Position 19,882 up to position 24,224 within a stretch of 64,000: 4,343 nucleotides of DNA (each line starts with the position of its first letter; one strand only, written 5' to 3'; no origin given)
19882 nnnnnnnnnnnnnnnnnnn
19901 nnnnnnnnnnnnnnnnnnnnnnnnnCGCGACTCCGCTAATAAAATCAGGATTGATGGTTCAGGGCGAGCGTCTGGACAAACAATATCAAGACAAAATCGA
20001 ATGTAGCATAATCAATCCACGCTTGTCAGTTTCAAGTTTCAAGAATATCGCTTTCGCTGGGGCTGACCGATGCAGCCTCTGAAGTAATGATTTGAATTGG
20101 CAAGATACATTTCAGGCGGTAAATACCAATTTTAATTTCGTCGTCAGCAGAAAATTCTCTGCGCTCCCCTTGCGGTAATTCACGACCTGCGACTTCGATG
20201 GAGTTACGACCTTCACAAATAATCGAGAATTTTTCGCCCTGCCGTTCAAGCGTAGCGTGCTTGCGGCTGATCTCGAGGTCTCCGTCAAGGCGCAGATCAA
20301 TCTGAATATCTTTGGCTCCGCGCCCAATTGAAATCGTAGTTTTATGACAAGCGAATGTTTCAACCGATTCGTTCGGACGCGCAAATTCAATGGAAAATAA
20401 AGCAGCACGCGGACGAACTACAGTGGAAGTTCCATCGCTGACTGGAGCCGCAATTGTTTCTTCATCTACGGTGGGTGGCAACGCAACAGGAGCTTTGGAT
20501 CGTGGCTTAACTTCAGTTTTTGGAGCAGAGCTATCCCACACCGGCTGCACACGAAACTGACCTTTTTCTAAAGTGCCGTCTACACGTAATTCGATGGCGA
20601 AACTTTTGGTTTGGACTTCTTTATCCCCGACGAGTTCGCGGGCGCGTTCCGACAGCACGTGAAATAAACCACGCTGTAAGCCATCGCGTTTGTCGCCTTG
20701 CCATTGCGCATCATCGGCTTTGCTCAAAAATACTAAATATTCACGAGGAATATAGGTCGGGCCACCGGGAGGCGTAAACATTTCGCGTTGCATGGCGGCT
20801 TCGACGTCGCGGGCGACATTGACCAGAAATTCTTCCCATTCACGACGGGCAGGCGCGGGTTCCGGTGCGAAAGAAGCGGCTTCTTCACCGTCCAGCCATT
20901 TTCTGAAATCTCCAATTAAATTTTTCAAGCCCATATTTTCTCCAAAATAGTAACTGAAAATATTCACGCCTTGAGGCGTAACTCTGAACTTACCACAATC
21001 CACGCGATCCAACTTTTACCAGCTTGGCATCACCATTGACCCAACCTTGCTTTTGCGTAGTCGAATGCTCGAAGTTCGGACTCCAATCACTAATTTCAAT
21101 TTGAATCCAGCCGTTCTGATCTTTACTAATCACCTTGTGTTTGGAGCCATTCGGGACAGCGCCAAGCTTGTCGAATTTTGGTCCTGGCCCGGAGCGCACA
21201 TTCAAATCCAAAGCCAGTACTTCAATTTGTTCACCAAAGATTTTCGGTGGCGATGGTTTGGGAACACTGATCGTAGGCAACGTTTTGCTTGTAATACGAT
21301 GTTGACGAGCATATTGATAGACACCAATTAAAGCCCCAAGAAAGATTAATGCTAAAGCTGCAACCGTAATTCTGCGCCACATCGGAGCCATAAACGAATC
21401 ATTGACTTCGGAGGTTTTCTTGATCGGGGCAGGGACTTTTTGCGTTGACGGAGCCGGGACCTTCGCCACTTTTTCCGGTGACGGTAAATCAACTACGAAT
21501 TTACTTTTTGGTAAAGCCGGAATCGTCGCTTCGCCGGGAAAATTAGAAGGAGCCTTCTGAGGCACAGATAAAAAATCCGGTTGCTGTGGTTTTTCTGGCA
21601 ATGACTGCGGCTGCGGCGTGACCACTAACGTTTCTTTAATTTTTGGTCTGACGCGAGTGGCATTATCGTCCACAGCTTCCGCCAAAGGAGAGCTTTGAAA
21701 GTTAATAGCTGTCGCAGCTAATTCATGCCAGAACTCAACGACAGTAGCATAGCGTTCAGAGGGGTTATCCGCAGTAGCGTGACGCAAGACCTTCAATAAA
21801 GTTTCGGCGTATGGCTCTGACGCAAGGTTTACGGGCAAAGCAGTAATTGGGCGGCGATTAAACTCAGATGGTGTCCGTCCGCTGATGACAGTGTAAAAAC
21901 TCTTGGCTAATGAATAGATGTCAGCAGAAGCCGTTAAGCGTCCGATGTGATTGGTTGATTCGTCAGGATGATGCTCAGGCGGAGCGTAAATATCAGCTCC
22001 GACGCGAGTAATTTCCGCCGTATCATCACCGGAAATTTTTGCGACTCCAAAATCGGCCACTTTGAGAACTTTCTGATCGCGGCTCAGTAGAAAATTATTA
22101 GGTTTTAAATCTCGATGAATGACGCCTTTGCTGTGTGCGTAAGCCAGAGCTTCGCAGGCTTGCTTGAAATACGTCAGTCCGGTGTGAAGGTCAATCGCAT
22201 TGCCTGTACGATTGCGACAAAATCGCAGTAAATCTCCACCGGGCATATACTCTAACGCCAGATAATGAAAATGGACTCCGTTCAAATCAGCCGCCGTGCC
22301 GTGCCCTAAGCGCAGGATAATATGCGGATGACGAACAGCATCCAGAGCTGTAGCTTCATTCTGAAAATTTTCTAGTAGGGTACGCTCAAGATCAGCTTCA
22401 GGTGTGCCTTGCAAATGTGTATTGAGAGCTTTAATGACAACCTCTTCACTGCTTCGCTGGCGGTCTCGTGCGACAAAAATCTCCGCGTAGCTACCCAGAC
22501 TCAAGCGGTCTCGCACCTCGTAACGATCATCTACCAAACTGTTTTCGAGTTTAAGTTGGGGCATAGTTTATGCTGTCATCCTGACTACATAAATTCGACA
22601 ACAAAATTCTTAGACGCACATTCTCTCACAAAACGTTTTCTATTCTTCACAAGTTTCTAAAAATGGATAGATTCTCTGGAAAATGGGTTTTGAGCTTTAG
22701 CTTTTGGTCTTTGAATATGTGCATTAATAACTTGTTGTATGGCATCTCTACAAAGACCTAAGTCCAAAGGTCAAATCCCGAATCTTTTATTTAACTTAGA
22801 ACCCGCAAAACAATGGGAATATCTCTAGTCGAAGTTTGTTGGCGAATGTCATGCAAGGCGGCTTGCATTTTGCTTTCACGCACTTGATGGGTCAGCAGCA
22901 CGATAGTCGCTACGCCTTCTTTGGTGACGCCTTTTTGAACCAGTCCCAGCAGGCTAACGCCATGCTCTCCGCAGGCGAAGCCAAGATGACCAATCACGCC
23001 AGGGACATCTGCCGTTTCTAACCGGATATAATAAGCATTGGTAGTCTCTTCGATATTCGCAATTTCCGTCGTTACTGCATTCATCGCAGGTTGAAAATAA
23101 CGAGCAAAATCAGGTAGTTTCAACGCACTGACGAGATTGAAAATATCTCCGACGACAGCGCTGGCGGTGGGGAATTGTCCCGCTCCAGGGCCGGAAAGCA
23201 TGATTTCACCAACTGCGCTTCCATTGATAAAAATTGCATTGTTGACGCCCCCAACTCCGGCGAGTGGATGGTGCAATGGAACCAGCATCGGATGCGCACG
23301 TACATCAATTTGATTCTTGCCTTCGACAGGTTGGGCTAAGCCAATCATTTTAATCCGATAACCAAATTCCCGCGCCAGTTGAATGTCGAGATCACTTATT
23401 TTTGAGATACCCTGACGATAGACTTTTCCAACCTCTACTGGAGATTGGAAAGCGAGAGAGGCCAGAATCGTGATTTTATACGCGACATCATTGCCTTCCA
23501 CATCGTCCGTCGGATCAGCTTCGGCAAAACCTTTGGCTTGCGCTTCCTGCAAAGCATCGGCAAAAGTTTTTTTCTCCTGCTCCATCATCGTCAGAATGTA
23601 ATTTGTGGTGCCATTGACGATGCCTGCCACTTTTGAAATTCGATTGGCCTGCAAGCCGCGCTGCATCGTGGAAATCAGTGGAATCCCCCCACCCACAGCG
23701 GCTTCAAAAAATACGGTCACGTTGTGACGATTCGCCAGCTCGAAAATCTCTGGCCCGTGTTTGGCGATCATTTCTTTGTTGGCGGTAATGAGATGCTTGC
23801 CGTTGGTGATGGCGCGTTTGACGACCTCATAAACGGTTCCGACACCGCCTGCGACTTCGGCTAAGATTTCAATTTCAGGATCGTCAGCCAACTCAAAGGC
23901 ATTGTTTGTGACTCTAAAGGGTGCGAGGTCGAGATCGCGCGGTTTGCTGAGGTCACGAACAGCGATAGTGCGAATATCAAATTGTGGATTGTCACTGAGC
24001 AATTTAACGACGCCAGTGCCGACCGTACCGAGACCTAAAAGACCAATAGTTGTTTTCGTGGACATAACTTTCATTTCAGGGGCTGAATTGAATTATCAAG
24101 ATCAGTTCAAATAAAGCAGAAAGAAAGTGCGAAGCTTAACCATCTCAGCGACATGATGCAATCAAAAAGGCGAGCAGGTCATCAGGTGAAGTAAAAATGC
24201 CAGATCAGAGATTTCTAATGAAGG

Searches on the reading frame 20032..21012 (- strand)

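Call 65: search_protein_families(library=pfam, proteins=[window:20032-21012:-], max_evalue=0.000001)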
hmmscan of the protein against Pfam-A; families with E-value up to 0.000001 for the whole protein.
window:20032-21012:- (326 aa): 1 family
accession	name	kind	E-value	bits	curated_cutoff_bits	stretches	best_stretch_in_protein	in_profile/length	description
PF00498.31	FHA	-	2.6e-09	37.8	20.7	1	227-296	1-67/67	FHA domain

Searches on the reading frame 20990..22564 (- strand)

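Call 65: search_protein_families(library=pfam, proteins=[window:20990-22564:-], max_evalue=0.000001)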
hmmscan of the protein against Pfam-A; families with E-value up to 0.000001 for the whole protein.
window:20990-22564:- (524 aa): 3 families
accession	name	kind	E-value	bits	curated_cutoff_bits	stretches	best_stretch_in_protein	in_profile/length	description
PF00069.31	Pkinase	-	4.2e-32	112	31.7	1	15-234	1-198/263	Protein kinase domain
PF07714.23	PK_Tyr_Ser-Thr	-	1.1e-24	87.5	23.1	1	18-232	4-204/258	Protein tyrosine and serine/threonine kinase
PF08239.17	SH3_3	-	1.8e-08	34.9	27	1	454-511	3-50/54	Bacterial SH3 domain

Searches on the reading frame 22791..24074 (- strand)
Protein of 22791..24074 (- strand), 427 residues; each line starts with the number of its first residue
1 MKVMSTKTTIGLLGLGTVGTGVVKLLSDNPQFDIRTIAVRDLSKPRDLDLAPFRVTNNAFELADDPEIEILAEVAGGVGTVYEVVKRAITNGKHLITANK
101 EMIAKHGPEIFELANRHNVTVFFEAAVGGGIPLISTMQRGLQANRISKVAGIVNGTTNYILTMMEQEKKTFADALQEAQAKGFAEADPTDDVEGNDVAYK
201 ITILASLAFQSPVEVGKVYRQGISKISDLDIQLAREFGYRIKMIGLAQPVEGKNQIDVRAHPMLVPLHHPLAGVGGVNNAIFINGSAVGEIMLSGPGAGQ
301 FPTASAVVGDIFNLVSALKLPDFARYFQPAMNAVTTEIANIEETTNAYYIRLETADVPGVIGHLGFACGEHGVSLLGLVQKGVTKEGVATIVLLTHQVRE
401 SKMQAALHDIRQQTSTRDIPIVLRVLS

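Call 65: search_protein_families(library=pfam, proteins=[window:22791-24074:-], max_evalue=0.000001)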
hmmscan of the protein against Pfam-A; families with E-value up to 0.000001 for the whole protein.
window:22791-24074:- (427 aa): 2 families
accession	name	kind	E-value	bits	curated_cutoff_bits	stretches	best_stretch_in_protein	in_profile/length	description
PF00742.24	Homoserine_dh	-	2.2e-64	216.9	22.9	1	132-311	1-172/173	Homoserine dehydrogenase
PF03447.22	NAD_binding_3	-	2.6e-18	67.2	24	1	14-124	1-116/116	Homoserine dehydrogenase, NAD binding domain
